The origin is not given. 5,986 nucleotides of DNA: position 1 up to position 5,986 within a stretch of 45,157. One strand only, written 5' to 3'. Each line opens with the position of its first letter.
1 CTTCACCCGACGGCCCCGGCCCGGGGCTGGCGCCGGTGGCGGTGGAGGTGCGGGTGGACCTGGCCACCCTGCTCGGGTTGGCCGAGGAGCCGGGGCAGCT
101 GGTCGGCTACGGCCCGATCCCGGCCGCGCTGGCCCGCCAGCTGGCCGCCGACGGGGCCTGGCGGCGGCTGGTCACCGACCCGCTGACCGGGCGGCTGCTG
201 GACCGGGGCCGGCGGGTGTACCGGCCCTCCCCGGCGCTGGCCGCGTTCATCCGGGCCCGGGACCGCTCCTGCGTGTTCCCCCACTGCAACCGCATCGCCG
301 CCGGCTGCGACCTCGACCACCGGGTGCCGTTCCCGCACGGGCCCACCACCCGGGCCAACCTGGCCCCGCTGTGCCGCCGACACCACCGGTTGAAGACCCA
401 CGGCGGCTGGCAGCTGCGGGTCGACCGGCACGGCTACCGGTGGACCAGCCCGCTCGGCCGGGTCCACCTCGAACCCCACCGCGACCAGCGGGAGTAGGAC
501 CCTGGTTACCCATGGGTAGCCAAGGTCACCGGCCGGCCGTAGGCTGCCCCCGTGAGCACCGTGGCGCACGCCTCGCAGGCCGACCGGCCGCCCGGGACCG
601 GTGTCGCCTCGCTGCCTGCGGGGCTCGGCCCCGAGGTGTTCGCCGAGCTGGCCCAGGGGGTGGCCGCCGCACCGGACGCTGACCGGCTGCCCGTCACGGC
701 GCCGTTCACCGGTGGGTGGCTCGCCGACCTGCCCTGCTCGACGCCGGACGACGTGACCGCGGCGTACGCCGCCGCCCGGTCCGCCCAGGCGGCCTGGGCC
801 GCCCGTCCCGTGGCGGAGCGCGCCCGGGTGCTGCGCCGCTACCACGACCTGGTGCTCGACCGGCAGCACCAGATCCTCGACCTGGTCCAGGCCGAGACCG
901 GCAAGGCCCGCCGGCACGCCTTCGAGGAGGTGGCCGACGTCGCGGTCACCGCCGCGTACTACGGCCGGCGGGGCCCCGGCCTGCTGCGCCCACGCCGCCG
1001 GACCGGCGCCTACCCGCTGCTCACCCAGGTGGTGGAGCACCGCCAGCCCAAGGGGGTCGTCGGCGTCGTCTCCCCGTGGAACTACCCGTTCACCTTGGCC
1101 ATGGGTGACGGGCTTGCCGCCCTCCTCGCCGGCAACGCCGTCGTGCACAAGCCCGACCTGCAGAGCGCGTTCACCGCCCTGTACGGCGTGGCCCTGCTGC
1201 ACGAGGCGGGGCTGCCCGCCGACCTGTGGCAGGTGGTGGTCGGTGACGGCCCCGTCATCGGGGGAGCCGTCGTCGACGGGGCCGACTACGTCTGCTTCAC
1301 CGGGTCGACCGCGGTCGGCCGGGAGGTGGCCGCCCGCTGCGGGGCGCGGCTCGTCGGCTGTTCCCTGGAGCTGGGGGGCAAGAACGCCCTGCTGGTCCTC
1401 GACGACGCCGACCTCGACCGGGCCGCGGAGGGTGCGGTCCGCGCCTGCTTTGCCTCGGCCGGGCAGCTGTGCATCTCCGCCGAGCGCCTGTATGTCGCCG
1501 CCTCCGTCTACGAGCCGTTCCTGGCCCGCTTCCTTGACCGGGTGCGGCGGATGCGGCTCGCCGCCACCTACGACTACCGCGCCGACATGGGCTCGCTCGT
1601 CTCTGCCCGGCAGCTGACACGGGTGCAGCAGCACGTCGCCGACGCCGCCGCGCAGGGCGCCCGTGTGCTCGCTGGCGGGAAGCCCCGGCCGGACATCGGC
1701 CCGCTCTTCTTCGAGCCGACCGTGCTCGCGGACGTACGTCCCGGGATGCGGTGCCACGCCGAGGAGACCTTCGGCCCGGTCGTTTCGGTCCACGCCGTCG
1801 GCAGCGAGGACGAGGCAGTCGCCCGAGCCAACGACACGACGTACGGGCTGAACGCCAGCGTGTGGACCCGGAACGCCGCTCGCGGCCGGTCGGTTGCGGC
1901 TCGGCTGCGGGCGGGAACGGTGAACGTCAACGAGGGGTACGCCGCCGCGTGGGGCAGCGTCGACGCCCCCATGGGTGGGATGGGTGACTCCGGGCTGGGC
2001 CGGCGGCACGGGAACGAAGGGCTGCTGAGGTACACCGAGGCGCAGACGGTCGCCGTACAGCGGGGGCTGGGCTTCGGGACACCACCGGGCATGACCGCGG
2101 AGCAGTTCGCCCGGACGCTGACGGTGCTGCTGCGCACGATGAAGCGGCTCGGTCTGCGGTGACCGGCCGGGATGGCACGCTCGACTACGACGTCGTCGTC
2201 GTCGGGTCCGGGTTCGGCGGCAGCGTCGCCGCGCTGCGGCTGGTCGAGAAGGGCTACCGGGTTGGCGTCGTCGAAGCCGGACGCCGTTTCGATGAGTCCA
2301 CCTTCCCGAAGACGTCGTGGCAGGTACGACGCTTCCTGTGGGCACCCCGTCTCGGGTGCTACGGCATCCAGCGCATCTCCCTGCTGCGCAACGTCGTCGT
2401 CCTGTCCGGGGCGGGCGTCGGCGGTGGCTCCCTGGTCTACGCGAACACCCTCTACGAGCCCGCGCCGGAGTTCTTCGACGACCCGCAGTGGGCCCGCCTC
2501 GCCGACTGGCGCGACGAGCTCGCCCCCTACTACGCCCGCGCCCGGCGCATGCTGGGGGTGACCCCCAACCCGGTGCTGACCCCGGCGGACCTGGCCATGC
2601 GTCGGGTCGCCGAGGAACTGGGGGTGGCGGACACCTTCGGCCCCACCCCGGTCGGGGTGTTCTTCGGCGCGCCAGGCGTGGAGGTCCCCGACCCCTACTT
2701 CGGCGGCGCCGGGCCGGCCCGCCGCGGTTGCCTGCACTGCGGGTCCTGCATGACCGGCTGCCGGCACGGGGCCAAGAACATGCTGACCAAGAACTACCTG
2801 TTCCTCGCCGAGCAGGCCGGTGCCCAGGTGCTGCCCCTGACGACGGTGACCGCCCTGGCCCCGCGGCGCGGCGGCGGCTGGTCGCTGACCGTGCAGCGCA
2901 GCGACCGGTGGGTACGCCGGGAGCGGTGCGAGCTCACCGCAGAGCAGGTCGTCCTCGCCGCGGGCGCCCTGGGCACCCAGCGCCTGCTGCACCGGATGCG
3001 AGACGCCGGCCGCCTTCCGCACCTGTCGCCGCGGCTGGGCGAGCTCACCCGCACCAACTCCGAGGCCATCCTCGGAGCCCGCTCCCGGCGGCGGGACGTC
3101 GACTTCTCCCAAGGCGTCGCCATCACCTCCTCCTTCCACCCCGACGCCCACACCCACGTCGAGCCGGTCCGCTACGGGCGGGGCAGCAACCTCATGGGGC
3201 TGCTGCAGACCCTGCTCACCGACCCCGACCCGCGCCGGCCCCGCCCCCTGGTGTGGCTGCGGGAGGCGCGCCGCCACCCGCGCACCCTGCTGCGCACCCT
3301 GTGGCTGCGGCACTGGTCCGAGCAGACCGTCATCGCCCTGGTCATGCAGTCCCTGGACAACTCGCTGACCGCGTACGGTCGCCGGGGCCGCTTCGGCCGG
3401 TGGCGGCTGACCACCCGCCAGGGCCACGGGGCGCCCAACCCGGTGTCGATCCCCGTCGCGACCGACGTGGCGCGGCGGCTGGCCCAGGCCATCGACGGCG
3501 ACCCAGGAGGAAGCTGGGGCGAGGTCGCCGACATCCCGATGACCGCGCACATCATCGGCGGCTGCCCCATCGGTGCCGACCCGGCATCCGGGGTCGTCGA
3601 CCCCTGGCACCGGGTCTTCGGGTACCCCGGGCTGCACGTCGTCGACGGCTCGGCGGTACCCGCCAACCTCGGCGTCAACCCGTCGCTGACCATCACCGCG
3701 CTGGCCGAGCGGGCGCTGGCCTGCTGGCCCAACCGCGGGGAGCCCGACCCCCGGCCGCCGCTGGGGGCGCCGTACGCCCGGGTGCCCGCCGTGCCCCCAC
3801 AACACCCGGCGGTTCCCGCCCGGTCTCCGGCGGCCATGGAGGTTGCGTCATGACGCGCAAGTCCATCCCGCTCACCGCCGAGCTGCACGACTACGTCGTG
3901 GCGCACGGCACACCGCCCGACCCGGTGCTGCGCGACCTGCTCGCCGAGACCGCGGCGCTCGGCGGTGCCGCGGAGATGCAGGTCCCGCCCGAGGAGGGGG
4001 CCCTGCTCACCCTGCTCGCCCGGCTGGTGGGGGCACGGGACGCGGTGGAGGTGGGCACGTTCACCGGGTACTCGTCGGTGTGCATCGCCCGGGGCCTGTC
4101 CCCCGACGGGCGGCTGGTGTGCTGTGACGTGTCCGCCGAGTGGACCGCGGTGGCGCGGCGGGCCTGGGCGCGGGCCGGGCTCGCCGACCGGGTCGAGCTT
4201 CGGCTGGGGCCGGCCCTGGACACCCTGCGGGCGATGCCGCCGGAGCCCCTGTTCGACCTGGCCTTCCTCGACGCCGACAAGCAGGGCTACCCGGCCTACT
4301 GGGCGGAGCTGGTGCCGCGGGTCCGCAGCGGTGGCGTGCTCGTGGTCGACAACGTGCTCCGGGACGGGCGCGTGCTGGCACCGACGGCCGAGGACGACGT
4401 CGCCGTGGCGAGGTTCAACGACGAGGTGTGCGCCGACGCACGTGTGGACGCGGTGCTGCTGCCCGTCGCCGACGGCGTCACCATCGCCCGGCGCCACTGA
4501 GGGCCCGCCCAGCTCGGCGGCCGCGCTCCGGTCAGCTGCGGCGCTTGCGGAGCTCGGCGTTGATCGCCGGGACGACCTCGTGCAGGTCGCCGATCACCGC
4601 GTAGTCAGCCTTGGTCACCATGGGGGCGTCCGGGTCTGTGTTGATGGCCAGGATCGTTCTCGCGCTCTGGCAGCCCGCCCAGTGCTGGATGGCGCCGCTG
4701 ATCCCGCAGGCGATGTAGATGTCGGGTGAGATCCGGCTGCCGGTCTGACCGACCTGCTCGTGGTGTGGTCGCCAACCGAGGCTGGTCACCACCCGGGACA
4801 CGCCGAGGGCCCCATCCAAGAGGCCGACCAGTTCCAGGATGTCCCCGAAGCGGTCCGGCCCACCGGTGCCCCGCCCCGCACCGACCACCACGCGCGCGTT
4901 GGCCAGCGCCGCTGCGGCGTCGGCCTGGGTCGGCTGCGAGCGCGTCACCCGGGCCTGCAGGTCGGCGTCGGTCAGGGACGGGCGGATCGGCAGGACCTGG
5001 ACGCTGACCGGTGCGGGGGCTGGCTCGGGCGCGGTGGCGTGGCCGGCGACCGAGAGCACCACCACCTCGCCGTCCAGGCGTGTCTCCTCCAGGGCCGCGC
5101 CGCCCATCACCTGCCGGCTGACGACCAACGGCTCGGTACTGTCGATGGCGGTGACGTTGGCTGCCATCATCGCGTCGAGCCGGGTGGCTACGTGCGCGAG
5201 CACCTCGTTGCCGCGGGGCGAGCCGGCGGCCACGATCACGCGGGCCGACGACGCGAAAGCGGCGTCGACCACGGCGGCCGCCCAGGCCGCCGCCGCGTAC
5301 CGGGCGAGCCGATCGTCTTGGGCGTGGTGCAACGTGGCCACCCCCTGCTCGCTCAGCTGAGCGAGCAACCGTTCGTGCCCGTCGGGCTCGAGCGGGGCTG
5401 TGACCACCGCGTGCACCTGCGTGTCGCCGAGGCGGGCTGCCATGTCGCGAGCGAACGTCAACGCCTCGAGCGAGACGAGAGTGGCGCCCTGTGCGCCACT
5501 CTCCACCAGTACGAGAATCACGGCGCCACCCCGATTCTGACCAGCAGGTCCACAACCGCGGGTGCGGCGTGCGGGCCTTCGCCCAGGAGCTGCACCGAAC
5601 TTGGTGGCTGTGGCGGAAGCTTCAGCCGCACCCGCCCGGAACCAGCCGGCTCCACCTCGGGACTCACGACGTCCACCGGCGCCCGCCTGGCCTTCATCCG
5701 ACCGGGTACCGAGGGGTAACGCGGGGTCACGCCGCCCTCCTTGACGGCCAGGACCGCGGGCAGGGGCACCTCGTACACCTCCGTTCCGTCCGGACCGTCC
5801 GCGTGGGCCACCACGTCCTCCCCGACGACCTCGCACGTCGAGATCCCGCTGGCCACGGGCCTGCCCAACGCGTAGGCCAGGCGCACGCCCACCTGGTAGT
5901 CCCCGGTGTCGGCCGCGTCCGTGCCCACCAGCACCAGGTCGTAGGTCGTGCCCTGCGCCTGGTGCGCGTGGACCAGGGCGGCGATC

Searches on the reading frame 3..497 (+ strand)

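Call 8: search_protein_families(library=pfam, proteins=[window:3-497:+])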
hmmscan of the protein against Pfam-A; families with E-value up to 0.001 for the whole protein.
window:3-497:+ (164 aa): 1 family
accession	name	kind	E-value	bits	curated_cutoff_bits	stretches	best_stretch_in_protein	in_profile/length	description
PF02720.22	DUF222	-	8.2e-07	29.1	24.4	1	11-87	232-306/306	Domain of unknown function (DUF222)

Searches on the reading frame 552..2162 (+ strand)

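Call 8: search_protein_families(library=pfam, proteins=[window:552-2162:+])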
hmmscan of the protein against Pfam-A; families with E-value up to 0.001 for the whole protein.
window:552-2162:+ (536 aa): 1 family
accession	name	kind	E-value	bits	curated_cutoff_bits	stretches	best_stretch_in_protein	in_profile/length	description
PF00171.27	Aldedh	-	1.3e-134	449.7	23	1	43-500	6-461/461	Aldehyde dehydrogenase family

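Call 47: search_protein_families(library=ncbifam, proteins=[window:552-2162:+], max_evalue=1e-10)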
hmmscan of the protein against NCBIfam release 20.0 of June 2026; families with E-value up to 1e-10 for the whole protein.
window:552-2162:+ (536 aa): 40 families (the best 25 are shown)
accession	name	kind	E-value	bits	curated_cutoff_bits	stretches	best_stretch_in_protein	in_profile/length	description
NF006916.0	PRK09407.1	equivalog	3e-242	804.9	521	1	32-535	23-525/526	succinic semialdehyde dehydrogenase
TIGR01804.1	BADH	equivalog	4.5e-102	341.9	668.6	1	46-497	15-466/467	betaine-aldehyde dehydrogenase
NF009725.0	PRK13252.1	equivalog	9.5e-101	337.6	593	1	41-503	19-480/488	betaine-aldehyde dehydrogenase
TIGR01780.1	SSADH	subfamily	8.5e-99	331.4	646.35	1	48-496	1-446/448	succinate-semialdehyde dehydrogenase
NF010000.0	PRK13473.1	subfamily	1.8e-95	320.4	615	1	35-503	8-473/475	aminobutyraldehyde dehydrogenase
NF045735.1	PaDhStyDPseudo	equivalog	2.3e-85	287.1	850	1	40-502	14-481/483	phenylacetaldehyde dehydrogenase StyD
NF008415.0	PRK11241.1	equivalog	2.9e-84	283.5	828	1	40-500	22-478/482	NADP-dependent succinate-semialdehyde dehydrogenase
TIGR02299.1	HpaE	equivalog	2.9e-84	283.4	638.35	1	41-505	13-479/488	5-carboxymethyl-2-hydroxymuconate semialdehyde dehydrogenase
NF042993.1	AlphKGSA_gudD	equivalog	7.3e-83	278.9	770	1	60-502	36-480/481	alpha-ketoglutaric semialdehyde dehydrogenase GucD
NF006915.0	PRK09406.1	equivalog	1.8e-82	277.7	730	1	50-501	7-455/457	NADP-dependent succinic semialdehyde dehydrogenase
TIGR03216.1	OH_muco_semi_DH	equivalog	4.4e-82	276.2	693.25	1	48-503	18-480/481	2-hydroxymuconic semialdehyde dehydrogenase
NF045736.1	PaDhStyDRhodo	equivalog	8e-81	272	800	1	40-502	14-477/479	phenylacetaldehyde dehydrogenase StyD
NF007497.0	PRK10090.1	equivalog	1.4e-78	264.8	500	1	45-503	23-478/480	aldehyde dehydrogenase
NF052305.1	DioxValDhHalo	equivalog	4.7e-78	263.2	750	1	58-500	35-479/483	2,5-dioxovalerate dehydrogenase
NF002852.0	PRK03137.1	subfamily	2.7e-76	257.4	648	1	63-501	70-511/514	L-glutamate gamma-semialdehyde dehydrogenase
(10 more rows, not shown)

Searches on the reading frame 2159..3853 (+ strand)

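Call 8: search_protein_families(library=pfam, proteins=[window:2159-3853:+])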
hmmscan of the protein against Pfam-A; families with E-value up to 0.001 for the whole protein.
window:2159-3853:+ (564 aa): 6 families
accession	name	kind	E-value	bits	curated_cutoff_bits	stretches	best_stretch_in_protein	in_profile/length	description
PF05199.19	GMC_oxred_C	-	3.1e-17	63.9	24.6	1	462-516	85-139/139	GMC oxidoreductase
PF00732.25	GMC_oxred_N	-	3.8e-13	50.2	23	1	190-279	110-199/218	GMC oxidoreductase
PF01266.30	DAO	-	6.1e-11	42.9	27.9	1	11-322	1-257/353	FAD dependent oxidoreductase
PF00890.30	FAD_binding_2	-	2e-06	27.7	20.4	1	11-45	1-35/414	FAD binding domain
PF07992.20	Pyr_redox_2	-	5.7e-06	26.4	26.1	1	10-43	1-34/291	Pyridine nucleotide-disulphide oxidoreductase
PF13450.12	NAD_binding_8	-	4e-05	24.2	21.9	1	14-43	1-30/68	NAD(P)-binding Rossmann-like domain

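Call 47: search_protein_families(library=ncbifam, proteins=[window:2159-3853:+], max_evalue=1e-10)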
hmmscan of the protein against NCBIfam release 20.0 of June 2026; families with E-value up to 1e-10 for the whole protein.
window:2159-3853:+ (564 aa): 2 families
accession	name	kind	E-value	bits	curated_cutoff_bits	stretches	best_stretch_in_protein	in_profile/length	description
NF058674.1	CholsOxChoxAB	equivalog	2e-168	561.2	850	1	8-525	4-534/535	cholesterol oxidase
TIGR03970.1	mycofact_MftG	equivalog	6.8e-15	55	387.45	0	459-519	421-482/487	mycofactocin dehydrogenase MftG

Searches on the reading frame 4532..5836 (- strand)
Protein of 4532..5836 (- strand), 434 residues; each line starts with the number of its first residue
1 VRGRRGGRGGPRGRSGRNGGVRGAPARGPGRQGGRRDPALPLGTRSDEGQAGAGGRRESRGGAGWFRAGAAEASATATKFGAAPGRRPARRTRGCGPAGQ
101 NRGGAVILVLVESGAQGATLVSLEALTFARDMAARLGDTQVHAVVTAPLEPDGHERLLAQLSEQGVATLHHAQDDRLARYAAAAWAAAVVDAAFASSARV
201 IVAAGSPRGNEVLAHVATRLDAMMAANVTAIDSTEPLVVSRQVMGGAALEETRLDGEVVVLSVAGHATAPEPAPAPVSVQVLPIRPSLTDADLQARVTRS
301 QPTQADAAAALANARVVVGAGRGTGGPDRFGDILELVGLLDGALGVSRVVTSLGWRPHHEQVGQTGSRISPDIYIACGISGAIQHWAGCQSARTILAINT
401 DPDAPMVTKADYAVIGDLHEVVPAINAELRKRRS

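Call 8: search_protein_families(library=pfam, proteins=[window:4532-5836:-])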
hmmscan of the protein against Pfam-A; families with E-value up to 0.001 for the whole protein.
window:4532-5836:- (434 aa): 2 families
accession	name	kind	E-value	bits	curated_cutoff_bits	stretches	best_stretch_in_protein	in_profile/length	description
PF00766.25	ETF_alpha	-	1.1e-27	96.2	27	1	311-390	2-81/81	Electron transfer flavoprotein FAD-binding domain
PF01012.27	ETF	-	5.6e-24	85.4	26.7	1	108-274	2-166/181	Electron transfer flavoprotein domain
